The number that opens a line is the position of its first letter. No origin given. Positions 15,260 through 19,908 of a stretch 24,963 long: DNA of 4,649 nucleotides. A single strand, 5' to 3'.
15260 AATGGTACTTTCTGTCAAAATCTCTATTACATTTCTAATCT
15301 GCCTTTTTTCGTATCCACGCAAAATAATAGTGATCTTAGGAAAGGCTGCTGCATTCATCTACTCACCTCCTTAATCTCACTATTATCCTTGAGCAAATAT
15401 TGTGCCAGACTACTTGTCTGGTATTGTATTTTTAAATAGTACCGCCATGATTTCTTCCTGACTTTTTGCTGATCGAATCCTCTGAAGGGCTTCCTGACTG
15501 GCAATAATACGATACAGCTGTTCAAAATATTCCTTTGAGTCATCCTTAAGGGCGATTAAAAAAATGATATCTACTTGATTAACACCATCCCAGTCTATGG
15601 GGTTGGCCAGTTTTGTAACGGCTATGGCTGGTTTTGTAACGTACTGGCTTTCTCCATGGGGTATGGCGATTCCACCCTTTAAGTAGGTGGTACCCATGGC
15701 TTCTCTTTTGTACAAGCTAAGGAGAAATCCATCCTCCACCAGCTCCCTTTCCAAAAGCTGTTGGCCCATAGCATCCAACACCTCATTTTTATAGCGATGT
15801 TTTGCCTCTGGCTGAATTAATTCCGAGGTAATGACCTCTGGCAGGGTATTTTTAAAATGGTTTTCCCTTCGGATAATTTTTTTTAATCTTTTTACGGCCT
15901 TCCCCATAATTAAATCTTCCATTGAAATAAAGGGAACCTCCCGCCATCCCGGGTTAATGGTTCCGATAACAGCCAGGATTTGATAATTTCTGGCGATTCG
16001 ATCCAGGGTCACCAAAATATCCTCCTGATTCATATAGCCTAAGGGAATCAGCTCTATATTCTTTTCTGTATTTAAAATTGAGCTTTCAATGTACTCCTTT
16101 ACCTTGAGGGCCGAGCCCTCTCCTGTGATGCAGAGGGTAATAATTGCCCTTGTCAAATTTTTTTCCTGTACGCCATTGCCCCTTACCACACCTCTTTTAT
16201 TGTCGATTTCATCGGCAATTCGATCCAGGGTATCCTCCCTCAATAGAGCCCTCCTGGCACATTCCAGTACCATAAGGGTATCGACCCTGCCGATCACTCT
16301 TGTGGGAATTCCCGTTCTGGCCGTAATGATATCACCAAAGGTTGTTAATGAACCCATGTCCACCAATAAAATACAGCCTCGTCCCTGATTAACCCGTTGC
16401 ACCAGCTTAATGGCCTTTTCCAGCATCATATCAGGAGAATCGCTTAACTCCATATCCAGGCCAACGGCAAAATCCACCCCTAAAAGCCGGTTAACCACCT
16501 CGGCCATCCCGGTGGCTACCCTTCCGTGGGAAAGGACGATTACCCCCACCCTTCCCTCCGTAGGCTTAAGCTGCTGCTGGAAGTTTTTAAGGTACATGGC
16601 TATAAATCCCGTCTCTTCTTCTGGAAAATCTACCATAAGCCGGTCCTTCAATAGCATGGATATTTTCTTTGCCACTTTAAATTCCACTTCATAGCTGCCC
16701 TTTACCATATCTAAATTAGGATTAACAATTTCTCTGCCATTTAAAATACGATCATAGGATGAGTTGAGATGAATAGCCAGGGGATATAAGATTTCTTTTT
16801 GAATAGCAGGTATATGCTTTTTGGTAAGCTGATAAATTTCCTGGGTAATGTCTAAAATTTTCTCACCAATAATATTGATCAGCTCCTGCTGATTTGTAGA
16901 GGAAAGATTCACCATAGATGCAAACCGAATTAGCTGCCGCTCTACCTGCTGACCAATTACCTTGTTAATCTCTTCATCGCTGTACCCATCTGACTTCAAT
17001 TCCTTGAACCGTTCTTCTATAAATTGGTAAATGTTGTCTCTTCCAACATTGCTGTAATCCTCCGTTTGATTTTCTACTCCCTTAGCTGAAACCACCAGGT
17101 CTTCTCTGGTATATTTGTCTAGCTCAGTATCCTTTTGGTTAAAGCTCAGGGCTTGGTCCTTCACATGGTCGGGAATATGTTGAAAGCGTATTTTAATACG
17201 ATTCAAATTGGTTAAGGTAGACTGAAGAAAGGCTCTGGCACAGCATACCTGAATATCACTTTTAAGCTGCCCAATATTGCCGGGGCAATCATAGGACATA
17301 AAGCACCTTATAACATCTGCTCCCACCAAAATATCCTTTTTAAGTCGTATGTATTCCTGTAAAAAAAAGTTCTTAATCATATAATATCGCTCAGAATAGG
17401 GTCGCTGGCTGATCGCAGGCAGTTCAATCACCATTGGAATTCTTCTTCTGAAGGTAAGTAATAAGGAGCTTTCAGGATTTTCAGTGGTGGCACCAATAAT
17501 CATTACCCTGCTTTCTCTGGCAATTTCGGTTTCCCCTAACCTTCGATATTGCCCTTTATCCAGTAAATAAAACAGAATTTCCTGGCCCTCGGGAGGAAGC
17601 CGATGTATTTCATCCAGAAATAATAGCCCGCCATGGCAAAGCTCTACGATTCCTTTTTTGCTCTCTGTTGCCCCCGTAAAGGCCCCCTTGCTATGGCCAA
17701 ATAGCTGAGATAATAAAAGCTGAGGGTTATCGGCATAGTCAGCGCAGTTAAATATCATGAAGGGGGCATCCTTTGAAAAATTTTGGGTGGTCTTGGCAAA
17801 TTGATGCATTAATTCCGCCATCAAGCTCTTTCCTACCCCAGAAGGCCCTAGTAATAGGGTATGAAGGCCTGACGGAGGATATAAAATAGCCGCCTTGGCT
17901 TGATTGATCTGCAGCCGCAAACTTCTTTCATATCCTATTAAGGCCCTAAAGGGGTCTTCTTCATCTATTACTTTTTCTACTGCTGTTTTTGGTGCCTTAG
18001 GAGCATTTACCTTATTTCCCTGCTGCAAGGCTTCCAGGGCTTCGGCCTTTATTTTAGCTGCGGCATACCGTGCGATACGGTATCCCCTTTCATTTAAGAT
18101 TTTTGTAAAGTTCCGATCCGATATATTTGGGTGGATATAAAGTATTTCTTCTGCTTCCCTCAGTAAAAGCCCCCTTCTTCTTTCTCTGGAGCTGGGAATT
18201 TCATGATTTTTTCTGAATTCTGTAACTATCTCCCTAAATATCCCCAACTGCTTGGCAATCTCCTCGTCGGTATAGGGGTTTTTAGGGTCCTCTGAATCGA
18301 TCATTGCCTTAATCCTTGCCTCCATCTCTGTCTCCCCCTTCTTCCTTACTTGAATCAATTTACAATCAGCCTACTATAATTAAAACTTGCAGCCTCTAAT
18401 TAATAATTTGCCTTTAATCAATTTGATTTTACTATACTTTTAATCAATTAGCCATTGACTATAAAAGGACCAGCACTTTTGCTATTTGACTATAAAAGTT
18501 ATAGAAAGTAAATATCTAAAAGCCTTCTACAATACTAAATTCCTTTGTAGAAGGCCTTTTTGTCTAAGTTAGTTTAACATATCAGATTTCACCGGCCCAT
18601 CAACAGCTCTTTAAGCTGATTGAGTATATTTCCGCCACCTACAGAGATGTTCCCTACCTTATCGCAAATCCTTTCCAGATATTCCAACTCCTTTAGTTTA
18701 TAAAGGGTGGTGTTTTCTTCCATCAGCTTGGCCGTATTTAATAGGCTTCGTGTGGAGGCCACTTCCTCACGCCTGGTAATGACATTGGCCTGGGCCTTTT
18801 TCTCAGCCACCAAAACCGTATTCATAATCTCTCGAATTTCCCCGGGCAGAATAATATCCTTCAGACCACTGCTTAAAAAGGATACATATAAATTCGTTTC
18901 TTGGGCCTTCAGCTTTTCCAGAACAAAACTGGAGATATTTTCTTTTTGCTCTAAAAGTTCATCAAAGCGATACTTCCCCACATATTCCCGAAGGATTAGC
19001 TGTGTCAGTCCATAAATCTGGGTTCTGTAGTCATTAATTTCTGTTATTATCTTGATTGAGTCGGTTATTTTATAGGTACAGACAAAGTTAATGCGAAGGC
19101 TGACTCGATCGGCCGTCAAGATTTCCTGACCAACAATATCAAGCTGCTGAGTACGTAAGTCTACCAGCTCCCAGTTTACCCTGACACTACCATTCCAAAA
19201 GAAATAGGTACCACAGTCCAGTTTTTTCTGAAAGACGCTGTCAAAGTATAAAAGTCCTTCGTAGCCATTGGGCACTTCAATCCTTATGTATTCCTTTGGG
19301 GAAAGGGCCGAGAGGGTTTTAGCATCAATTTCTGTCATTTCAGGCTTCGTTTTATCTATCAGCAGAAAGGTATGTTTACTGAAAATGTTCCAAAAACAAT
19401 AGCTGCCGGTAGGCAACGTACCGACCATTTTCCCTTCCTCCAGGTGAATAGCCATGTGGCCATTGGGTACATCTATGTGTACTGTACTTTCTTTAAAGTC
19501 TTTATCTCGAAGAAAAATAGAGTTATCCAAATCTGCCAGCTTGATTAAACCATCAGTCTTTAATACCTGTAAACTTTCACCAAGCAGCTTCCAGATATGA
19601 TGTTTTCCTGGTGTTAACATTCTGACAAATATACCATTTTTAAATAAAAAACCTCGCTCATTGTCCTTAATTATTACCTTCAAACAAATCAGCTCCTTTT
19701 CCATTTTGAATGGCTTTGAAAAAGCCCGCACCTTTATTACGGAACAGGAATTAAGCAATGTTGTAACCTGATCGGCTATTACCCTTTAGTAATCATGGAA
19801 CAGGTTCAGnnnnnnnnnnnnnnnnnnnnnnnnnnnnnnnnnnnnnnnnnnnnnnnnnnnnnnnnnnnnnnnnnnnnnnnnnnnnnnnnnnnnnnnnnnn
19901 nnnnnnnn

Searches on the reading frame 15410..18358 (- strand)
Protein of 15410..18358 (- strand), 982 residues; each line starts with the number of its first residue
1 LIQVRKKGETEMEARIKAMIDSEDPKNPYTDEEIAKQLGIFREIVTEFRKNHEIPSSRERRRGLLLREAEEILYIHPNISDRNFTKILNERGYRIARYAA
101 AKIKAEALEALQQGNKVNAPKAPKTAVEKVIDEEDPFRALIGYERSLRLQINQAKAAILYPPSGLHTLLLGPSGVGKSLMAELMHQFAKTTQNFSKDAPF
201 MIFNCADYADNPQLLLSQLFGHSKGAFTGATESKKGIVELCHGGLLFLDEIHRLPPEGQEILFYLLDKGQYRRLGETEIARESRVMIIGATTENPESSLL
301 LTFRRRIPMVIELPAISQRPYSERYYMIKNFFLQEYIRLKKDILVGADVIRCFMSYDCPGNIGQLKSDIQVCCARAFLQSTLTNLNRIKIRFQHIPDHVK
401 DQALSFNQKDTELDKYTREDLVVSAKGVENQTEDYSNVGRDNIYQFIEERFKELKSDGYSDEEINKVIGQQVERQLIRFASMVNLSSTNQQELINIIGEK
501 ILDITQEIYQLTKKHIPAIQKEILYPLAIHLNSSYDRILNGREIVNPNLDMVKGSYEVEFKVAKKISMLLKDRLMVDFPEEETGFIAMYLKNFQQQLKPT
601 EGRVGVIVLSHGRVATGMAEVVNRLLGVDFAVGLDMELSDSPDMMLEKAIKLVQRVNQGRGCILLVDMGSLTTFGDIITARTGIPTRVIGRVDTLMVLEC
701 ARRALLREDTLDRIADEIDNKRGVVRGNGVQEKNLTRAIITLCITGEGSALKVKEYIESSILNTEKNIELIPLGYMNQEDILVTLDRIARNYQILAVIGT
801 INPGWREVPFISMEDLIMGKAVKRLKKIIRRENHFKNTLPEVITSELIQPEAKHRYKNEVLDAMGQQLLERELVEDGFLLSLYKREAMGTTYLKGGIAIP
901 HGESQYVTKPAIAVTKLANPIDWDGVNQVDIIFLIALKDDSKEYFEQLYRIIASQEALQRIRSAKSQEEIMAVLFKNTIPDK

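Call 3: search_protein_families(library=pfam, proteins=[window:15410-18358:-])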
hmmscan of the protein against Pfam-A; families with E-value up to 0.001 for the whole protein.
window:15410-18358:- (982 aa): 14 families
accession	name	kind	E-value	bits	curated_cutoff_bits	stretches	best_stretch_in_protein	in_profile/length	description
PF00158.32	Sigma54_activat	-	2.9e-39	134.9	20.2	1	141-301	2-151/168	Sigma-54 interaction domain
PF00359.27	PTS_EIIA_2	-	3.8e-32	111.7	27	1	842-975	2-142/144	Phosphoenolpyruvate-dependent sugar phosphotransferase system, EIIA 2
PF00874.25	PRD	-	3.2e-16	59.9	23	1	513-592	12-89/90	PRD domain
PF07728.20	AAA_5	-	2.8e-10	40.8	22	1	166-306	1-138/139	AAA domain (dynein-related subfamily)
PF03610.21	EIIA-man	-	5.2e-10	39.9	21.4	1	605-704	1-103/116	PTS system fructose IIA component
PF00004.35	AAA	-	4e-09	37.4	21.2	1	168-314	2-130/131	ATPase family associated with various cellular activities (AAA)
PF01078.27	Mg_chelatase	-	2.6e-07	30.7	20.3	1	153-272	10-136/207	Magnesium chelatase, subunit ChlI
PF04552.19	Sigma54_DBD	-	5.1e-07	30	22.8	1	9-62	102-160/160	Sigma-54, DNA binding domain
PF07724.20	AAA_2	-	1e-05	26.1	27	1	167-289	6-122/166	AAA domain (Cdc48 subfamily)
PF14532.12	Sigma54_activ_2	-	2.6e-05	24.9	25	0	168-270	25-98/138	Sigma-54 interaction domain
PF05496.18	RuvB_N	-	3.5e-05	24.1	27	0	238-292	80-140/159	Holliday junction DNA helicase RuvB P-loop domain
PF05729.18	NACHT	-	0.00018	21.8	26.7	1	168-308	4-133/167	NACHT domain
PF13401.12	AAA_22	-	0.00064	20.5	27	0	166-265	7-104/130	AAA domain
PF13191.12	AAA_16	-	0.00096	20.1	32.6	0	164-195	24-61/167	AAA ATPase domain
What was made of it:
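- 15410..18358 (-): LevR-type sigma-54 enhancer-binding activator. Domains: HTH, AAA+ Sigma54_activat, PRD, EIIA-Man, C-terminal EIIA_2. The longest ORF starts at TTG 18358; gene callers on identical contigs give 971 aa, which implies a start near 18325. Pfam hits: PF00158 2.9e-39, PF00874, PF03610, PF00359 (call 3).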

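Call 4: search_protein_families(library=ncbifam, proteins=[window:15410-18358:-])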
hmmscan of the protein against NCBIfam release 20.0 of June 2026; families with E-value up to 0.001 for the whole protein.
window:15410-18358:- (982 aa): 46 families (the best 25 are shown)
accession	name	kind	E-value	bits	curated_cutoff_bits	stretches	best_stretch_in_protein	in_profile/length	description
NF047795.1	TransRegDagR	equivalog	4.3e-151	504.8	1400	1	128-837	100-813/938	transcriptional regulator DagR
TIGR01817.1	nifA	equivalog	1.1e-30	106.9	528.85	1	129-422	187-470/534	nif-specific transcriptional activator NifA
NF038308.1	RNA_repair_RtcR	equivalog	4.4e-30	105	650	1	168-298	208-333/530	RNA repair transcriptional activator RtcR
TIGR02915.1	PEP_resp_reg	equivalog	2.6e-29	102.4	502.6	1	162-448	160-440/445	PEP-CTERM-box response regulator transcription factor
NF003451.0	PRK05022.1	equivalog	2.1e-27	96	476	1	83-411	139-454/512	nitric oxide reductase transcriptional regulator NorR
NF041552.1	TF_PrdR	equivalog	3.6e-27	94.9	795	1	125-444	256-570/577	sigma-54 dependent transcriptional regulator PrdR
TIGR02974.1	phageshock_pspF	equivalog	6.5e-27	94.6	443.55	1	167-448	25-305/336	phage shock protein operon transcriptional activator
TIGR01818.1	ntrC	equivalog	5.8e-25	88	558.6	1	164-373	157-364/463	nitrogen regulation protein NR(I)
NF041906.1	V4R_TF_MobR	exception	8.6e-25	87.2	999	1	165-421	256-502/544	phenol degradation transcriptional regulator MobR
NF011695.0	PRK15115.1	equivalog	1.6e-23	83.2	763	1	159-374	153-366/445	two-component system response regulator GlrR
NF008469.0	PRK11361.1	equivalog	1.6e-23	83.2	714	1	164-369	166-369/461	acetoacetate metabolism transcriptional regulator AtoC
NF049963.1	RespRegFlgRCampy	domain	5.6e-23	81.5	750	1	164-374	157-365/429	fla regulon two-component system response regulator FlgR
NF008085.0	PRK10820.1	equivalog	8.1e-23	80.8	576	1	131-416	197-470/520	transcriptional regulator TyrR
NF011953.0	PRK15424.1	equivalog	1.5e-22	79.9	703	1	98-447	180-531/538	propionate catabolism operon regulatory protein PrpR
NF041946.1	LuxO_transreg_Vib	equivalog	1.7e-22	79.9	800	1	166-370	158-360/463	quorum-sensing sigma-54 dependent transcriptional regulator LuxO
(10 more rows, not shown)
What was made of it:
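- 15410..18358 (-): NCBIfam best hit is the LevR-like DagR model, below its cut-off (call 4).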

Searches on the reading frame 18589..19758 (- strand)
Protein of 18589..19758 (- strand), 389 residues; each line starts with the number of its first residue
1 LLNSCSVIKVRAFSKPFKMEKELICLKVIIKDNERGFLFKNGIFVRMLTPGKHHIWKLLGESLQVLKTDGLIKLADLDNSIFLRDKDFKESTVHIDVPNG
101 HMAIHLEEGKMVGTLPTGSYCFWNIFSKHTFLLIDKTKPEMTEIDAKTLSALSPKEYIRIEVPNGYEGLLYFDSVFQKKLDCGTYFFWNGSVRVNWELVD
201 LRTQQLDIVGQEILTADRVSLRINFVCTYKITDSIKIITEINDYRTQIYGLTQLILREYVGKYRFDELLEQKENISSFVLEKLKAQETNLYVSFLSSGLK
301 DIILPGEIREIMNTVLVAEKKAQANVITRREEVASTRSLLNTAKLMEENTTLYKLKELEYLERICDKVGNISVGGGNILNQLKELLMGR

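Call 3: search_protein_families(library=pfam, proteins=[window:18589-19758:-])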
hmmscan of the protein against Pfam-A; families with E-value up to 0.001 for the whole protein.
window:18589-19758:- (389 aa): 1 family
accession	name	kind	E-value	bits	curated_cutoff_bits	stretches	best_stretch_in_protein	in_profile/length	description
PF01145.31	Band_7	-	7.2e-25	88.5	23.6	1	161-332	2-175/176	SPFH domain / Band 7 family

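Call 4: search_protein_families(library=ncbifam, proteins=[window:18589-19758:-])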
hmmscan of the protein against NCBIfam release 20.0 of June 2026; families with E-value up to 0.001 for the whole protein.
window:18589-19758:- (389 aa): 1 family
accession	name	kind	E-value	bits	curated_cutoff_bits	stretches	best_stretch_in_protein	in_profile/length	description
TIGR01933.1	hflK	equivalog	4.5e-07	29.6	159.4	1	212-325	52-168/261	FtsH protease activity modulator HflK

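Call 61: search_protein_families(library=padloc, proteins=[window:18589-19758:-], max_evalue=0.01)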
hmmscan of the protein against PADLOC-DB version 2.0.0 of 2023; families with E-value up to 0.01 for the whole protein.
window:18589-19758:- (389 aa): 0 families

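Call 71: search_protein_families(library=ncbifam, proteins=[window:18589-19758:-], max_evalue=1e-8)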
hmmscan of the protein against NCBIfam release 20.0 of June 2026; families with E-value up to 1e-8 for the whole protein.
window:18589-19758:- (389 aa): 0 families
